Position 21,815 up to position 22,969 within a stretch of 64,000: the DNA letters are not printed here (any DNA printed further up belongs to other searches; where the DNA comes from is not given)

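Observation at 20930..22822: A single 630-aa ORF fuses a NeuB/SAF synthase to a sugar-phosphate isomerase/epimerase-type TIM barrel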

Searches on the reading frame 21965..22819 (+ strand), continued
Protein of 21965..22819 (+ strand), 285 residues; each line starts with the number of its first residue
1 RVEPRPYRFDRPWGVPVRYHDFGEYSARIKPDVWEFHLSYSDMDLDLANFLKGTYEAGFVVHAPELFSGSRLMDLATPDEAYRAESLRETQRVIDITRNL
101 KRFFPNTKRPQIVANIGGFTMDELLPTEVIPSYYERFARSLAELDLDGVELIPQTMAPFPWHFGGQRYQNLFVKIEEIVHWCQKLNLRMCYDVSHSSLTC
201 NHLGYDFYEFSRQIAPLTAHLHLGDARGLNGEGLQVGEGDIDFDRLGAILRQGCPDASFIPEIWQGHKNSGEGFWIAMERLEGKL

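Call 31: find_homologous_proteins(query=P0125, max_evalue=0.00001)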
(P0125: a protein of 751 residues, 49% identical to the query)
Query P0125 (751 aa): 7412 proteins with E <= 0.00001 among 8000 candidates; the best 120 are listed.
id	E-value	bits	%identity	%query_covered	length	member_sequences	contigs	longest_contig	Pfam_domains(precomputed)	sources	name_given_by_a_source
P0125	0.0e+0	1743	100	100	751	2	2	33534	PF03102.21,PF08666.18,PF01261.31,PF00571.34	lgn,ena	-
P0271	0.0e+0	1284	71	99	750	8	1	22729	PF03102.21,PF08666.18,PF01261.31,PF00571.34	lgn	-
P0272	0.0e+0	1284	71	99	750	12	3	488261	PF03102.21,PF08666.18,PF01261.31,PF00571.34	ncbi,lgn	-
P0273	0.0e+0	1257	70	99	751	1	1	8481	PF03102.21,PF08666.18,PF01261.31,PF00571.34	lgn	-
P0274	0.0e+0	1257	69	99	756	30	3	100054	PF03102.21,PF08666.18,PF01261.31,PF00571.34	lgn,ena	-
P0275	0.0e+0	1255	70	99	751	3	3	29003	PF03102.21,PF08666.18,PF01261.31,PF00571.34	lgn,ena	-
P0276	0.0e+0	1246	70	99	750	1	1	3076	PF03102.21,PF08666.18,PF01261.31,PF00571.34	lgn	-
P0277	0.0e+0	1244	69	99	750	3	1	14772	PF03102.21,PF08666.18,PF01261.31,PF00571.34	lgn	-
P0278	0.0e+0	1226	69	99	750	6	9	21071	PF03102.21,PF08666.18,PF01261.31,PF00571.34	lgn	-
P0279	0.0e+0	1210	67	99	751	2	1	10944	PF03102.21,PF08666.18,PF01261.31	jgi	-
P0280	0.0e+0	1208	68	100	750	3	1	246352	PF03102.21,PF08666.18,PF01261.31,PF00571.34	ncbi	-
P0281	0.0e+0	1195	68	100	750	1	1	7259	PF03102.21,PF08666.18,PF01261.31,PF00571.34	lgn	-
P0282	0.0e+0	1188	66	99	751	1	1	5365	PF03102.21,PF08666.18,PF01261.31,PF00571.34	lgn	-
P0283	0.0e+0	1188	66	100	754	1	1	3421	PF03102.21,PF08666.18,PF01261.31,PF00571.34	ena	-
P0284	0.0e+0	1188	66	100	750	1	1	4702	PF03102.21,PF08666.18,PF01261.31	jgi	jgi:N-acetylneuraminate synthase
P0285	0.0e+0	1187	66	99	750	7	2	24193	PF03102.21,PF08666.18,PF01261.31,PF00571.34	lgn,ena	-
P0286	0.0e+0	1179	66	99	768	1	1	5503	PF03102.21,PF08666.18,PF01261.31,PF00571.34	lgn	-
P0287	0.0e+0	1177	64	100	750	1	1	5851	PF03102.21,PF08666.18,PF01261.31,PF00571.34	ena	-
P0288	0.0e+0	1176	65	99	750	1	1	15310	PF03102.21,PF08666.18,PF01261.31,PF00571.34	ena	-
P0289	0.0e+0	1175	64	100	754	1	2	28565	PF03102.21,PF08666.18,PF01261.31,PF00571.34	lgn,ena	-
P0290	0.0e+0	1174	66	99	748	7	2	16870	PF03102.21,PF08666.18,PF01261.31,PF00571.34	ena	-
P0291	0.0e+0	1173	66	100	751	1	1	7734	PF03102.21,PF08666.18,PF01261.31,PF00571.34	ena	-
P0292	0.0e+0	1168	66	99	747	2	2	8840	PF03102.21,PF08666.18,PF01261.31,PF00571.34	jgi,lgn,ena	-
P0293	0.0e+0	1168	65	99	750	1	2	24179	PF03102.21,PF08666.18,PF01261.31,PF00571.34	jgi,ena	-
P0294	0.0e+0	1167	64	100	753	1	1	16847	PF03102.21,PF08666.18,PF01261.31,PF00571.34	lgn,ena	-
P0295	0.0e+0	1162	66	100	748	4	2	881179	PF03102.21,PF08666.18,PF01261.31,PF00571.34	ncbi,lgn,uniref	ncbi:N-acetylneuraminate synthase family protein [Paraglaciecola mesophila]|uniref:N-acetylneuramina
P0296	0.0e+0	1161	66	100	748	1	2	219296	PF03102.21,PF08666.18,PF01261.31,PF00571.34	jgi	-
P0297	0.0e+0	1161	66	99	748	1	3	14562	PF03102.21,PF08666.18,PF01261.31,PF00571.34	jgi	jgi:sialic acid synthase SpsE/sugar phosphate isomerase/epimerase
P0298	0.0e+0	1159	65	99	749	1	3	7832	PF03102.21,PF08666.18,PF01261.31,PF00571.34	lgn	-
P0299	0.0e+0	1155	65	99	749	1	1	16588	PF03102.21,PF08666.18,PF01261.31,PF00571.34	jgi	jgi:N-acetylneuraminate synthase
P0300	0.0e+0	1154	65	99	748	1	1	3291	PF03102.21,PF08666.18,PF01261.31,PF00571.34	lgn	-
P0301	0.0e+0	1153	66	100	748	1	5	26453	PF03102.21,PF08666.18,PF01261.31,PF00571.34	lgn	-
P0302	0.0e+0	1152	64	99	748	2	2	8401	PF03102.21,PF08666.18,PF01261.31,PF00571.34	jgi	jgi:sialic acid synthase SpsE/sugar phosphate isomerase/epimerase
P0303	0.0e+0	1150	65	99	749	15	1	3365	PF03102.21,PF08666.18,PF01261.31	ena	-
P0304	0.0e+0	1150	65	100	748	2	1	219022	PF03102.21,PF08666.18,PF01261.31,PF00571.34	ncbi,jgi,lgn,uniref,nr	ncbi:N-acetylneuraminate synthase family protein [Glaciecola sp. 33A]|jgi:sialic acid synthase SpsE/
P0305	0.0e+0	1150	65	99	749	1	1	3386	PF03102.21,PF08666.18,PF01261.31,PF00571.34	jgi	-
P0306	0.0e+0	1150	65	100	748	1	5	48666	PF03102.21,PF08666.18,PF01261.31,PF00571.34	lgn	-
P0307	0.0e+0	1149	64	99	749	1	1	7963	PF03102.21,PF08666.18,PF01261.31,PF00571.34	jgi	jgi:sialic acid synthase SpsE/sugar phosphate isomerase/epimerase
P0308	0.0e+0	1148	64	99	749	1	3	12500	PF03102.21,PF08666.18,PF01261.31,PF00571.34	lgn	-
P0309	0.0e+0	1148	66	99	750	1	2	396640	PF03102.21,PF08666.18,PF01261.31,PF00571.34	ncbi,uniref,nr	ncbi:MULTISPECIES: N-acetylneuraminate synthase family protein [Colwellia]|uniref:Acetylneuraminic a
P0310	0.0e+0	1147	65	100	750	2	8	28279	PF03102.21,PF08666.18,PF01261.31,PF00571.34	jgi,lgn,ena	-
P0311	0.0e+0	1146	66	99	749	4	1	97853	PF03102.21,PF08666.18,PF01261.31,PF00571.34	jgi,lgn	jgi:sialic acid synthase SpsE/sugar phosphate isomerase/epimerase/CBS domain-containing protein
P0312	0.0e+0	1146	65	100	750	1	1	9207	PF03102.21,PF08666.18,PF01261.31,PF00571.34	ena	-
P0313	0.0e+0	1146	65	99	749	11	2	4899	PF03102.21,PF08666.18,PF01261.31,PF00571.34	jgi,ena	jgi:sialic acid synthase SpsE/sugar phosphate isomerase/epimerase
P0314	0.0e+0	1145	63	100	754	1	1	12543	PF03102.21,PF08666.18,PF01261.31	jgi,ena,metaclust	metaclust:\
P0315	0.0e+0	1145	64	99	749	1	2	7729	PF03102.21,PF08666.18,PF01261.31,PF00571.34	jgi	jgi:N-acetylneuraminate synthase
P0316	0.0e+0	1144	64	100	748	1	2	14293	PF03102.21,PF08666.18,PF01261.31,PF00571.34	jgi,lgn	jgi:N-acetylneuraminate synthase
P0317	0.0e+0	1142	65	99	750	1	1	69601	PF03102.21,PF08666.18,PF01261.31,PF00571.34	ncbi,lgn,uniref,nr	ncbi:N-acetylneuraminate synthase family protein [Pseudoalteromonas sp. SG43-5]|uniref:N-acetylneura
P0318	0.0e+0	1142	64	99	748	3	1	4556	PF03102.21,PF08666.18,PF01261.31,PF00571.34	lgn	-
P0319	0.0e+0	1142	65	99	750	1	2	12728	PF03102.21,PF08666.18,PF01261.31,PF00571.34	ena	-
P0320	0.0e+0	1142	65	99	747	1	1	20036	PF03102.21,PF08666.18,PF01261.31,PF00571.34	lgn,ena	-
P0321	0.0e+0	1141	63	100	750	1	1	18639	PF03102.21,PF08666.18,PF01261.31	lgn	-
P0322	0.0e+0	1140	64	100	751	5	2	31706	PF03102.21,PF08666.18,PF01261.31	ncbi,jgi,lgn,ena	-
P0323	0.0e+0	1140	63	100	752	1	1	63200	PF03102.21,PF08666.18,PF01261.31,PF00571.34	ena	-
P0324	0.0e+0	1139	65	99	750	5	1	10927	PF03102.21,PF08666.18,PF01261.31,PF00571.34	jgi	jgi:N-acetylneuraminate synthase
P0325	0.0e+0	1139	65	99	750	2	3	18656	PF03102.21,PF08666.18,PF01261.31,PF00571.34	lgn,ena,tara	tara:strand:- start:10439 stop:12691 length:2253 start_codon:yes stop_codon:yes gene_type:complete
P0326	0.0e+0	1139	64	100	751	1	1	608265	PF03102.21,PF08666.18,PF01261.31,PF00571.34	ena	-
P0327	0.0e+0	1138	63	100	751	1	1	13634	PF03102.21,PF08666.18,PF01261.31,PF00571.34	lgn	-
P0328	0.0e+0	1137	63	100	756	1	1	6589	PF03102.21,PF08666.18,PF01261.31,PF00571.34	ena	-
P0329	0.0e+0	1136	63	100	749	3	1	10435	PF03102.21,PF08666.18,PF01261.31,PF00571.34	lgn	-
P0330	0.0e+0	1135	63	100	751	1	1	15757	PF03102.21,PF08666.18,PF01261.31,PF00571.34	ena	-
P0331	0.0e+0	1133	63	100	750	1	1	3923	PF03102.21,PF08666.18,PF01261.31,PF00571.34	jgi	jgi:sialic acid synthase SpsE/sugar phosphate isomerase/epimerase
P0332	0.0e+0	1132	64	100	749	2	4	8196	PF03102.21,PF08666.18,PF01261.31,PF00571.34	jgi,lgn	jgi:sialic acid synthase SpsE/sugar phosphate isomerase/epimerase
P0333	0.0e+0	1132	63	99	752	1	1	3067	PF03102.21,PF08666.18,PF01261.31,PF00571.34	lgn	-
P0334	0.0e+0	1127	63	100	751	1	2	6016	PF03102.21,PF08666.18,PF01261.31,PF00571.34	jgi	jgi:N-acetylneuraminate synthase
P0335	0.0e+0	1122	64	100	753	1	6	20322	PF03102.21,PF08666.18,PF01261.31,PF00571.34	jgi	-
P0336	0.0e+0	1122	63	100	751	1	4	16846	PF03102.21,PF08666.18,PF01261.31,PF00571.34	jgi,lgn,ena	-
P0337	0.0e+0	1119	64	100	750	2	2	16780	PF03102.21,PF08666.18,PF01261.31,PF00571.34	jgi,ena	jgi:sialic acid synthase SpsE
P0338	0.0e+0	1119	63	99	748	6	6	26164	PF03102.21,PF08666.18,PF01261.31,PF00571.34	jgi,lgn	jgi:N-acetylneuraminate synthase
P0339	0.0e+0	1117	64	99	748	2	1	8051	PF03102.21,PF08666.18,PF01261.31,PF00571.34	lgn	-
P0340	0.0e+0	1117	62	100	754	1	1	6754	PF03102.21,PF08666.18,PF01261.31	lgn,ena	-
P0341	0.0e+0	1115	64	99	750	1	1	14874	PF03102.21,PF08666.18,PF01261.31,PF00571.34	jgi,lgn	jgi:sialic acid synthase SpsE/sugar phosphate isomerase/epimerase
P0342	0.0e+0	1111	64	99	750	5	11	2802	PF03102.21,PF08666.18,PF01261.31,PF00571.34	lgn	-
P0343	0.0e+0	1109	63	100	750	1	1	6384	PF03102.21,PF08666.18,PF01261.31,PF00571.34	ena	-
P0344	0.0e+0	1107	62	100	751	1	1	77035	PF03102.21,PF08666.18,PF01261.31,PF00571.34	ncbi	-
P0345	0.0e+0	1107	63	99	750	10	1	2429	PF03102.21,PF08666.18,PF01261.31,PF00571.34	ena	-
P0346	0.0e+0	1105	63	99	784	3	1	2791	PF03102.21,PF08666.18,PF01261.31,PF00571.34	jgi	-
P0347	0.0e+0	1104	61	100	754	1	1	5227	PF03102.21,PF08666.18,PF01261.31,PF00571.34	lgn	-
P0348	0.0e+0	1100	63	99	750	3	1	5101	PF03102.21,PF08666.18,PF01261.31,PF00571.34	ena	-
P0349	0.0e+0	1097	62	100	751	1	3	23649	PF03102.21,PF08666.18,PF01261.31,PF00571.34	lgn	-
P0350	0.0e+0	1096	63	99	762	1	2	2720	PF03102.21,PF08666.18,PF01261.31,PF00571.34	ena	-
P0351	0.0e+0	1090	62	100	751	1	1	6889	PF03102.21,PF08666.18,PF01261.31,PF00571.34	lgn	-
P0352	0.0e+0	1089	61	100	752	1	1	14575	PF03102.21,PF08666.18,PF01261.31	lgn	-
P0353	0.0e+0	1084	60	100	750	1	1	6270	PF03102.21,PF08666.18,PF01261.31,PF00571.34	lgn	-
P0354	0.0e+0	1084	61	100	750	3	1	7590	PF03102.21,PF08666.18,PF01261.31,PF00571.34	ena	-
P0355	0.0e+0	1084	60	99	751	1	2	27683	PF03102.21,PF08666.18,PF01261.31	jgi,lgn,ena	-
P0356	0.0e+0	1083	62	99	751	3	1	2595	PF03102.21,PF08666.18,PF01261.31,PF00571.34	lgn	-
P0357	0.0e+0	1081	62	100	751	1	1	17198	PF03102.21,PF08666.18,PF01261.31,PF00571.34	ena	-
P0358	0.0e+0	1063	60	100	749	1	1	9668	PF03102.21,PF01261.31,PF00571.34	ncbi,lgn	-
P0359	0.0e+0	1058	60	100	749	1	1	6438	PF03102.21,PF08666.18,PF01261.31,PF00571.34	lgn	-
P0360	0.0e+0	1057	60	100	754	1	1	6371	PF03102.21,PF01261.31,PF00571.34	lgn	-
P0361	0.0e+0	1057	60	100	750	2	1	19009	PF03102.21,PF08666.18,PF01261.31,PF00571.34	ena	-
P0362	0.0e+0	1054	58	100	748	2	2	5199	PF03102.21,PF08666.18,PF01261.31,PF00571.34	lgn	-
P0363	0.0e+0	1053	61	99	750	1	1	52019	PF03102.21,PF08666.18,PF01261.31,PF00571.34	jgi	jgi:N-acetylneuraminate synthase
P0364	0.0e+0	1050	60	100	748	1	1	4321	PF03102.21,PF08666.18,PF01261.31,PF00571.34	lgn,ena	-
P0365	0.0e+0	1050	59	99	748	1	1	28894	PF03102.21,PF08666.18,PF01261.31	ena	-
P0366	0.0e+0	1046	60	100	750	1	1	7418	PF03102.21,PF08666.18,PF01261.31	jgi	-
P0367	0.0e+0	1042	59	100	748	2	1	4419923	PF03102.21,PF08666.18,PF01261.31,PF00571.34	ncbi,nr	ncbi:acetylneuraminic acid synthetase [Marinomonas sp. A3A]|nr:acetylneuraminic acid synthetase [Mar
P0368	0.0e+0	1042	59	100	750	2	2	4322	PF03102.21,PF08666.18,PF01261.31,PF00571.34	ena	-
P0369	0.0e+0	1042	60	100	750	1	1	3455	PF03102.21,PF01261.31,PF00571.34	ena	-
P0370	0.0e+0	1040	59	99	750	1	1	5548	PF03102.21,PF08666.18,PF01261.31,PF00571.34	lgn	-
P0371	0.0e+0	1039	57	99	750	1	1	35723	PF03102.21,PF08666.18,PF01261.31,PF00571.34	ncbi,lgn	-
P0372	0.0e+0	1037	65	87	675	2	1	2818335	PF03102.21,PF08666.18,PF01261.31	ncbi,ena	-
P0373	0.0e+0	1035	61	99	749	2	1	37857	PF03102.21,PF01261.31,PF00571.34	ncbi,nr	ncbi:N-acetylneuraminate synthase family protein [Amylibacter sp.]|nr:N-acetylneuraminate synthase f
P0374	0.0e+0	1034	59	100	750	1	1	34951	PF03102.21,PF08666.18,PF01261.31,PF00571.34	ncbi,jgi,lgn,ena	-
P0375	0.0e+0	1033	59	100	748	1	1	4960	PF03102.21,PF08666.18,PF01261.31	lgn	-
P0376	0.0e+0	1031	59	100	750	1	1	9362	PF03102.21,PF08666.18,PF01261.31,PF00571.34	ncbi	-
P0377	0.0e+0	1029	59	100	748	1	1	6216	PF03102.21,PF08666.18,PF01261.31,PF00571.34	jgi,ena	-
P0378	0.0e+0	1021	59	100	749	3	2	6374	PF03102.21,PF08666.18,PF01261.31,PF00571.34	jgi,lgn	jgi:N-acetylneuraminate synthase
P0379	0.0e+0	1018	57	100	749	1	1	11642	PF03102.21,PF08666.18,PF01261.31,PF00571.34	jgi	-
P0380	0.0e+0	1017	58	99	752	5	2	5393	PF03102.21,PF08666.18,PF01261.31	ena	-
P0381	0.0e+0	1014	58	100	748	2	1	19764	PF03102.21,PF08666.18,PF01261.31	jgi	jgi:N-acetylneuraminate synthase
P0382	0.0e+0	1013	59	100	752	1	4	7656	PF03102.21,PF08666.18,PF01261.31,PF00571.34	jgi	-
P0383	0.0e+0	1013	57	100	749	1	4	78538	PF03102.21,PF08666.18,PF01261.31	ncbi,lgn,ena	-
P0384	0.0e+0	1013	58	100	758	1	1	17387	PF03102.21,PF08666.18,PF01261.31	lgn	-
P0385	0.0e+0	1013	57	99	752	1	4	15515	PF03102.21,PF08666.18,PF01261.31,PF00571.34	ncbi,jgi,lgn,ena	-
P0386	0.0e+0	1013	57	99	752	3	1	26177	PF03102.21,PF08666.18,PF01261.31,PF00571.34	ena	-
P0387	0.0e+0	1013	59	99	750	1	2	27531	PF03102.21,PF08666.18,PF01261.31,PF00571.34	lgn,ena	-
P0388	0.0e+0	1011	58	100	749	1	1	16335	PF03102.21,PF08666.18,PF01261.31,PF00571.34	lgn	-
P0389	1.3e-298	1011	57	100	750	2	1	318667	PF03102.21,PF08666.18,PF01261.31,PF00571.34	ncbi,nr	ncbi:acetylneuraminic acid synthetase [Marinomonas sp. TW1]|nr:acetylneuraminic acid synthetase [Mar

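Call 32: find_encoding_contigs(protein=P0295, flank=10000, max_places=1)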
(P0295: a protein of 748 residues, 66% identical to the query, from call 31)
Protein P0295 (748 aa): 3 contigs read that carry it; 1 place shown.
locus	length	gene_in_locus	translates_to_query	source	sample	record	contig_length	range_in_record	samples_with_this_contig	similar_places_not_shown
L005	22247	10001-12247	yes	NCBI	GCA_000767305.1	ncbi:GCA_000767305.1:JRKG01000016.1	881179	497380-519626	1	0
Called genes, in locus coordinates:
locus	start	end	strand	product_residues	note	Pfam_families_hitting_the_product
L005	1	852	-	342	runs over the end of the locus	PF00106:adh_short, PF01073:3Beta_HSD, PF01370:Epimerase, PF02719:Polysacc_synt_2, PF04321:RmlD_sub_bind, PF07993:NAD_binding_4, PF08659:KR, PF16363:GDP_Man_Dehyd, +2 more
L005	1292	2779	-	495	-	PF07690:MFS_1, PF00854:PTR2, PF07690:MFS_1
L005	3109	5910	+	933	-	PF02563:Poly_export, PF22461:SLBB_2 (weak), PF10531:SLBB, PF22461:SLBB_2 (weak)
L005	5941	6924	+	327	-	PF02706:Wzz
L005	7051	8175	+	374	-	PF01370:Epimerase, PF04321:RmlD_sub_bind (weak), PF16363:GDP_Man_Dehyd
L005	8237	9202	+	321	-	PF01370:Epimerase, PF04321:RmlD_sub_bind (weak), PF16363:GDP_Man_Dehyd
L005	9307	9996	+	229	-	PF02348:CTP_transf_3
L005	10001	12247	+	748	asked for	PF00571:CBS (faint), PF03102:NeuB, PF08666:SAF, PF01261:AP_endonuc_2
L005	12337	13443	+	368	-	PF07388:A-2_8-polyST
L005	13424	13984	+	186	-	PF00132:Hexapep, PF14602:Hexapep_2 (weak)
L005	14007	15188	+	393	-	PF01943:Polysacc_synt, PF13440:Polysacc_synt_3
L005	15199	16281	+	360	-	-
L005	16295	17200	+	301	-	PF00535:Glycos_transf_2, PF10111:Glyco_tranf_2_2, PF13641:Glyco_tranf_2_3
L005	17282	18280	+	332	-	PF14897:EpsG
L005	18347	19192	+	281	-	PF00535:Glycos_transf_2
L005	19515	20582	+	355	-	PF00953:Glycos_transf_4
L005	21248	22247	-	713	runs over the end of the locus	PF06082:YjbH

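Call 33: find_encoding_contigs(protein=P0367, flank=10000, max_places=1)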
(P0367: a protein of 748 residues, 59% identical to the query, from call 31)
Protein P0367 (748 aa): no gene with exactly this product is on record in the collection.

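Call 34: find_encoding_contigs(protein=P0309, flank=10000, max_places=1)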
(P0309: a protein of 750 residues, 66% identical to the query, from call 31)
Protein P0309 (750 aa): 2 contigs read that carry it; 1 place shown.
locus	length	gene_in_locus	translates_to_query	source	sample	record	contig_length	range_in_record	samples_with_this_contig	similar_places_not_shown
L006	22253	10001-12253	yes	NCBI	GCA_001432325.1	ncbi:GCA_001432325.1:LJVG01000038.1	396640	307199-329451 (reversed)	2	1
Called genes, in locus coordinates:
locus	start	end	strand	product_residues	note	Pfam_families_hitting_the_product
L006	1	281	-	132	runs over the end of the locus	PF00507:Oxidored_q4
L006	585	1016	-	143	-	PF00571:CBS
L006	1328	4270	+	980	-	PF00580:UvrD-helicase, PF13245:AAA_19, PF13604:AAA_30 (faint), PF00580:UvrD-helicase, PF13361:UvrD_C, PF13538:UvrD_C_2 (faint), PF01396:Zn_ribbon_Top1 (weak)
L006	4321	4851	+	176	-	PF22098:DUF6942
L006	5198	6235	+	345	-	PF02706:Wzz, PF13807:GNVR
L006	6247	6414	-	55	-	-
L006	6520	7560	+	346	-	PF00953:Glycos_transf_4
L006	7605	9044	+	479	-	PF00483:NTP_transferase, PF12804:NTP_transf_3 (faint), PF22640:ManC_GMP_beta-helix, PF01050:MannoseP_isomer, PF07883:Cupin_2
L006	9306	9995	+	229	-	PF02348:CTP_transf_3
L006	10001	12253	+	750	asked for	PF00571:CBS (weak), PF03102:NeuB, PF08666:SAF, PF01261:AP_endonuc_2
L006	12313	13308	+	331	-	-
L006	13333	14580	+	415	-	PF01943:Polysacc_synt, PF13440:Polysacc_synt_3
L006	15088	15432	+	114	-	PF00132:Hexapep, PF14602:Hexapep_2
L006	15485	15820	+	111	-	-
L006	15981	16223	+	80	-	-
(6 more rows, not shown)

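Call 59: predict_structure(alignment_id=A3)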
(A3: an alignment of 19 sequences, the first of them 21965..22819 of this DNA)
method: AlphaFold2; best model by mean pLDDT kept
length: 285 residues; sequences in the alignment: 19
mean_pLDDT: 81.0   pTM: 0.84
mean pLDDT of the five models: 81.0, 80.2, 79.5, 78.6, 77.2
residues with pLDDT >= 90: 121; 70-90: 95; 50-70: 52; < 50: 17
segments of 3 or more residues with pLDDT < 50: 227-234, 265-269
pLDDT, mean of each block of 10 residues (from residue 1): 61 85 86 86 82 93 68 86 91 93 94 83 81 94 96 81 57 89 94 86 90 96 62 51 87 90 51 61 60
secondary structure, 60 per line:
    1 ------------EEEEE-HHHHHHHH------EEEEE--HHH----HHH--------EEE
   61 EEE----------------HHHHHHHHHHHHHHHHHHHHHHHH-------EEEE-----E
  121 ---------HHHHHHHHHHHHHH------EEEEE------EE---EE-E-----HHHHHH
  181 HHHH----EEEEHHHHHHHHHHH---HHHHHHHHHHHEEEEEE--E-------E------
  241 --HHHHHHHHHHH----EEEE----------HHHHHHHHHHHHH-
elements in order: E13-17 H19-26 E33-37 E58-63 H80-103 E111-114 H130-143 E150-154 H175-184 E189-192 H193-203 H207-217 E218-223 H243-253 E258-261 H272-284
